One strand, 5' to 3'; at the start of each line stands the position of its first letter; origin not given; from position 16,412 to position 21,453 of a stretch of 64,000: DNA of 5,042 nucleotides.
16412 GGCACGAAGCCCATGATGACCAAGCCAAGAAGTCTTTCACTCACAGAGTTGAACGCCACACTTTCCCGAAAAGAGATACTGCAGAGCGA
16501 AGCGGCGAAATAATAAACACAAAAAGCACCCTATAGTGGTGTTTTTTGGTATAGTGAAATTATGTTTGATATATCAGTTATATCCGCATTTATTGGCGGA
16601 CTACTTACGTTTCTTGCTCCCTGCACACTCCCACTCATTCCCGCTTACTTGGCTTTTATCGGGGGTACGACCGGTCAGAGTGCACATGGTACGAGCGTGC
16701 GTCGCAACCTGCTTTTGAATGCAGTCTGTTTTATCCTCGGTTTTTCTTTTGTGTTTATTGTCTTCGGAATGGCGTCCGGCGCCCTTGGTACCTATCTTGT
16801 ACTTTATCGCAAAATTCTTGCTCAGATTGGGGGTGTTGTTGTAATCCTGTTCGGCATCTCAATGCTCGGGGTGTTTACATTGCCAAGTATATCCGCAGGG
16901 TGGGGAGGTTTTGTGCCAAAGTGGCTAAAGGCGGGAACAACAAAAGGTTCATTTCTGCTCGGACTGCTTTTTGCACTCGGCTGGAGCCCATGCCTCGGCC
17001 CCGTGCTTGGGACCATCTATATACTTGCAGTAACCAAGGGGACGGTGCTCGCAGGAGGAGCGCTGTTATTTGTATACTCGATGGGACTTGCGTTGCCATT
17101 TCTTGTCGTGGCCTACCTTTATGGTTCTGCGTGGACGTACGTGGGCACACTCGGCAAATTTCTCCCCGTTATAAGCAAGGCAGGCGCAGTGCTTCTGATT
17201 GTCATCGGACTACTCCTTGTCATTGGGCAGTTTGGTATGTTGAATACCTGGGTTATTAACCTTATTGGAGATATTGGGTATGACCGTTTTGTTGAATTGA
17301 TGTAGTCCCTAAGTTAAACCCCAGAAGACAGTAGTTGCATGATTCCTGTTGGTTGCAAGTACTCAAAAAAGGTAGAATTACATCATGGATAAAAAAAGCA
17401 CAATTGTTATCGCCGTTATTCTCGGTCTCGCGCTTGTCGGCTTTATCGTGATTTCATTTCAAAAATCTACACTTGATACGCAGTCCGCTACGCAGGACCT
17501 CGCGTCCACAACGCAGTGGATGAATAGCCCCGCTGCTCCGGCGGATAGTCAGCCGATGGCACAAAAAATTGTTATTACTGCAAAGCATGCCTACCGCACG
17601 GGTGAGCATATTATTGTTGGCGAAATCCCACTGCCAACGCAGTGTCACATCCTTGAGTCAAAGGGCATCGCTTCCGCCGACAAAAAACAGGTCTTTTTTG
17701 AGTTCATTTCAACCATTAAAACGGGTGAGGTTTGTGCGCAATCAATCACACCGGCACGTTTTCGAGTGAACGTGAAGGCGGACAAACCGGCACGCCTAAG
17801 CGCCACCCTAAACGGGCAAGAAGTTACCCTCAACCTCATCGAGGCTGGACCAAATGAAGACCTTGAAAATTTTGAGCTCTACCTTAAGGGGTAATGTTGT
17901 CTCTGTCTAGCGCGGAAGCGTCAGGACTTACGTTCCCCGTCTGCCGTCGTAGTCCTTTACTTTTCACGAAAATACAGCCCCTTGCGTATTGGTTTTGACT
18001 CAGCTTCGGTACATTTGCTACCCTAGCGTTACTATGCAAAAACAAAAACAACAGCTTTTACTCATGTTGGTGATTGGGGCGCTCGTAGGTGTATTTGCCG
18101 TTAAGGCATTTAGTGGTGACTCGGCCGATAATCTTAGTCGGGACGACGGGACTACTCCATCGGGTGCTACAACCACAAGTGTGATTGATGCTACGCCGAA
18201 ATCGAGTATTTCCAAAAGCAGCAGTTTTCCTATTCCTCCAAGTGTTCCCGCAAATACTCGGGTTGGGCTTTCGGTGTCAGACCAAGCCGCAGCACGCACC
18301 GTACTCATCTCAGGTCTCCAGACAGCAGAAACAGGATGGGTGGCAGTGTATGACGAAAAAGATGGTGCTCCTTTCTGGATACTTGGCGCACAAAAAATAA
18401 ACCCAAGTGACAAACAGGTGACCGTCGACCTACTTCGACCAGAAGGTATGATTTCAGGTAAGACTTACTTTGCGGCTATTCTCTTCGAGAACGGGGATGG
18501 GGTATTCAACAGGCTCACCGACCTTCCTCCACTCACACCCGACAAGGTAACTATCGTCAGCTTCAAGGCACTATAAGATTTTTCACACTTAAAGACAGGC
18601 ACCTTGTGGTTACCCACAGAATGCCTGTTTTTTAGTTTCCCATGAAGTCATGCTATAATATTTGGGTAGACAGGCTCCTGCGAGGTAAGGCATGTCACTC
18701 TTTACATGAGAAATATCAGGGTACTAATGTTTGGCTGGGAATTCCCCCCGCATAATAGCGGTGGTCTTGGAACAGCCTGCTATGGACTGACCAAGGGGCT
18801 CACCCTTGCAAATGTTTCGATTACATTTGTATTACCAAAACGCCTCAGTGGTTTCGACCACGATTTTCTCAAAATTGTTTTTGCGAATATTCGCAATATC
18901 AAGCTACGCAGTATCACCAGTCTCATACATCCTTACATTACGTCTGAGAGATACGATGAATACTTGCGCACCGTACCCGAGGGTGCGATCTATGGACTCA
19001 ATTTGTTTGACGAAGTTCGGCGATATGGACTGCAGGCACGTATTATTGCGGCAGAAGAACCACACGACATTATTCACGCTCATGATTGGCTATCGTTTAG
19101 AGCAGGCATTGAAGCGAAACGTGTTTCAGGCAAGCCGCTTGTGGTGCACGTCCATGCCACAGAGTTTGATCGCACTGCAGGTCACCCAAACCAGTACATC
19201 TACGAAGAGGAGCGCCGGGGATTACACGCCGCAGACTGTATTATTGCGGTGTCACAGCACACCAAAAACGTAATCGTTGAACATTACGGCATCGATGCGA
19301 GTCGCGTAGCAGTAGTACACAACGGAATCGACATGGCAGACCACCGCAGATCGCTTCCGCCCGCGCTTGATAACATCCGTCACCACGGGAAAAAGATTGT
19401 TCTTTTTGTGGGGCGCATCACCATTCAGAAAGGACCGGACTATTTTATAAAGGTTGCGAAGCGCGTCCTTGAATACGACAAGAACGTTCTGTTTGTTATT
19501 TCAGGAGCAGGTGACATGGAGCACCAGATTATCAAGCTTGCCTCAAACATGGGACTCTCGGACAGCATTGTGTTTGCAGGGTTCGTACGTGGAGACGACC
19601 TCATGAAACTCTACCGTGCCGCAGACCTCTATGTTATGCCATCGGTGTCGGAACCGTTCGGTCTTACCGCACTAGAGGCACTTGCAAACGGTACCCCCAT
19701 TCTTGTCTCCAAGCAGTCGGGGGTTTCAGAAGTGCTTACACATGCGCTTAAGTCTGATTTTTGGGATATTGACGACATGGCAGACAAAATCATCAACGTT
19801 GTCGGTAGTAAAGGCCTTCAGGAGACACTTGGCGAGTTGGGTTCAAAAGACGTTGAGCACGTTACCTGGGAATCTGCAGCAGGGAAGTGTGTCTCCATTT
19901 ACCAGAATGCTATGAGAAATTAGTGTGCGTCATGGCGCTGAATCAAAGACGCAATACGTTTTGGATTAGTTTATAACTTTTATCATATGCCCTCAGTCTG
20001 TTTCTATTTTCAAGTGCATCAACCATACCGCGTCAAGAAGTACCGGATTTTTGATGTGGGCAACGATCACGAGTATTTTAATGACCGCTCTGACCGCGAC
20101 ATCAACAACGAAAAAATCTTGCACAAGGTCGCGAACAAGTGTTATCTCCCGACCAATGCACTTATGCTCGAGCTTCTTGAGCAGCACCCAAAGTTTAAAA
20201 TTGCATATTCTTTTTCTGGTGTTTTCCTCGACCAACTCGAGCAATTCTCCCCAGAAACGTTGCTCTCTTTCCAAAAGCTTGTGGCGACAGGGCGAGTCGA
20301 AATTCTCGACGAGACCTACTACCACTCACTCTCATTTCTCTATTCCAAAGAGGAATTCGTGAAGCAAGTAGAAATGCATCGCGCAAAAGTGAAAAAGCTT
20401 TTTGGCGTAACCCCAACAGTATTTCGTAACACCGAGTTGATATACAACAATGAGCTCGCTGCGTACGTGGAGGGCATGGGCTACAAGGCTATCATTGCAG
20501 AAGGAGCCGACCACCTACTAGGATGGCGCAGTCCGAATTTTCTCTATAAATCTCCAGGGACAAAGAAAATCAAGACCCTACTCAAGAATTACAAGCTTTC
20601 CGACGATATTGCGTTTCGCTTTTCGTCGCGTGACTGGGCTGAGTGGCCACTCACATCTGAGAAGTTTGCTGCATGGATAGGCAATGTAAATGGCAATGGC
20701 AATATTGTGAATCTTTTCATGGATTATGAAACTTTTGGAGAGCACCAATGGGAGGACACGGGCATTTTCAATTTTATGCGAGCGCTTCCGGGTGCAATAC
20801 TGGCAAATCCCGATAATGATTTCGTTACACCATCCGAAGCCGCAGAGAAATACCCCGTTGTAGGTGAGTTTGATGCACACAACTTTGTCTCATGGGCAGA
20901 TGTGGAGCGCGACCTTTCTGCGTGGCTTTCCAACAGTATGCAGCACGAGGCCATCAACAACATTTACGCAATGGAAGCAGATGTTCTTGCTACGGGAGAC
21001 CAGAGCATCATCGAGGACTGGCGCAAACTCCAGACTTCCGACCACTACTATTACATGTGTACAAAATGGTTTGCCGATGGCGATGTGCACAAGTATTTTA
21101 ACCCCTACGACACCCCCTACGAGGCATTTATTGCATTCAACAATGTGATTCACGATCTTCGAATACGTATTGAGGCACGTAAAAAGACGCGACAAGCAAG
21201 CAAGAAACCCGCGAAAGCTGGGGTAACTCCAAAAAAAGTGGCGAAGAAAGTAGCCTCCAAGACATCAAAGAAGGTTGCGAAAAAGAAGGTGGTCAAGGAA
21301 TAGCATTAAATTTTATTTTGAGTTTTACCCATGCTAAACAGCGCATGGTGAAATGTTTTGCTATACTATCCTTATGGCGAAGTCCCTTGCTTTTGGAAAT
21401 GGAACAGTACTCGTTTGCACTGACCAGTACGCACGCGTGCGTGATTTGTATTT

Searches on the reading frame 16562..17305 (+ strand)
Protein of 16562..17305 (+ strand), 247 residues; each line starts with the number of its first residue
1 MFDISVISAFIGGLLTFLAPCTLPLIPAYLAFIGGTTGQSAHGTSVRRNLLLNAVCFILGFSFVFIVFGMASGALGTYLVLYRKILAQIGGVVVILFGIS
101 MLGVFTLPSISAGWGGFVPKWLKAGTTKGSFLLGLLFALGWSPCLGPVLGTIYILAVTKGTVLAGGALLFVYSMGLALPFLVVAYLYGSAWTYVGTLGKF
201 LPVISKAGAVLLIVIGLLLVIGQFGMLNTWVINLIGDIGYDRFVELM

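Call 44: search_protein_families(library=pfam, proteins=[window:16562-17305:+], max_evalue=0.00001)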
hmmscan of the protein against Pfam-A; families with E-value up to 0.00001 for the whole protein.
window:16562-17305:+ (247 aa): 1 family
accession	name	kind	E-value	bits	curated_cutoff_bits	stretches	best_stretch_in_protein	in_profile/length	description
PF02683.22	DsbD_TM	-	8.6e-20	71.4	27.1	1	6-220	4-215/219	Cytochrome C biogenesis protein transmembrane domain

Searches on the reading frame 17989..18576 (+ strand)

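Call 44: search_protein_families(library=pfam, proteins=[window:17989-18576:+], max_evalue=0.00001)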
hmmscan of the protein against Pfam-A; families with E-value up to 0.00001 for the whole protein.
window:17989-18576:+ (195 aa): 0 families

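Call 56: search_protein_families(library=pfam, proteins=[window:17989-18576:+], max_evalue=0.1)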
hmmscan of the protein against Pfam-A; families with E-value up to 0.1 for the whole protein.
window:17989-18576:+ (195 aa): 1 family
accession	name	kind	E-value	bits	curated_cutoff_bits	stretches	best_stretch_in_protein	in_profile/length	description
PF23951.1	DUF7282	-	4.9e-05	23.9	27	1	94-174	3-86/112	Domain of unknown function (DUF7282)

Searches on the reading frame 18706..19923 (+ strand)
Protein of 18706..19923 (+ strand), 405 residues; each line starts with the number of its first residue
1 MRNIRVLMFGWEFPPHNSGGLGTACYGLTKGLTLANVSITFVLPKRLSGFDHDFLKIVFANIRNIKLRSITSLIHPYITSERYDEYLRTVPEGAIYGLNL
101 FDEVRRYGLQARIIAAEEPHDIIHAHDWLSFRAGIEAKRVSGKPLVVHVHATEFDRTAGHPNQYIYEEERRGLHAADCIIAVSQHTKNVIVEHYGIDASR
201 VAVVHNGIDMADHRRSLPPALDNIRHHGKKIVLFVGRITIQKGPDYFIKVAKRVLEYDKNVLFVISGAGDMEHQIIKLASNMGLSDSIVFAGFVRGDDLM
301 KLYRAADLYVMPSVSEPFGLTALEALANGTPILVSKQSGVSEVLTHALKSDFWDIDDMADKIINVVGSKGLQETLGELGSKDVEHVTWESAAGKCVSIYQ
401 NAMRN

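Call 44: search_protein_families(library=pfam, proteins=[window:18706-19923:+], max_evalue=0.00001)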
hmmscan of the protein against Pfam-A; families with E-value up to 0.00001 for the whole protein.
window:18706-19923:+ (405 aa): 6 families
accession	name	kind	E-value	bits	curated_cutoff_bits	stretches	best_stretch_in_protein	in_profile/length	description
PF00534.26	Glycos_transf_1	-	7.8e-37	126.9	26.4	1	227-378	13-168/172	Glycosyl transferases group 1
PF13692.12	Glyco_trans_1_4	-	7.3e-29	101.3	27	1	230-365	2-139/142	Glycosyl transferases group 1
PF13439.12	Glyco_transf_4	-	4e-23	82.7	28.5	1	76-210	37-168/170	Glycosyltransferase Family 4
PF20706.3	GT4-conflict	-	8.4e-23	81.4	26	1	146-358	112-328/385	Family 4 Glycosyltransferase in conflict systems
PF13579.12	Glyco_trans_4_4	-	1.5e-16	61.5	29.7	1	99-207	52-158/158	Glycosyl transferase 4-like domain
PF08323.17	Glyco_transf_5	-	1.5e-13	51.5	22.7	1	5-194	1-228/239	Starch synthase catalytic domain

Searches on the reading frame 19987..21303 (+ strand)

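Call 44: search_protein_families(library=pfam, proteins=[window:19987-21303:+], max_evalue=0.00001)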
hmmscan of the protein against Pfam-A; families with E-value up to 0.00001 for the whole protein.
window:19987-21303:+ (438 aa): 1 family
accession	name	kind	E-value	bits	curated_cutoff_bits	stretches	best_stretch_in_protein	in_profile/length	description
PF03065.20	Glyco_hydro_57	-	1.6e-74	251.3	21.2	1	6-293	2-286/291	Glycosyl hydrolase family 57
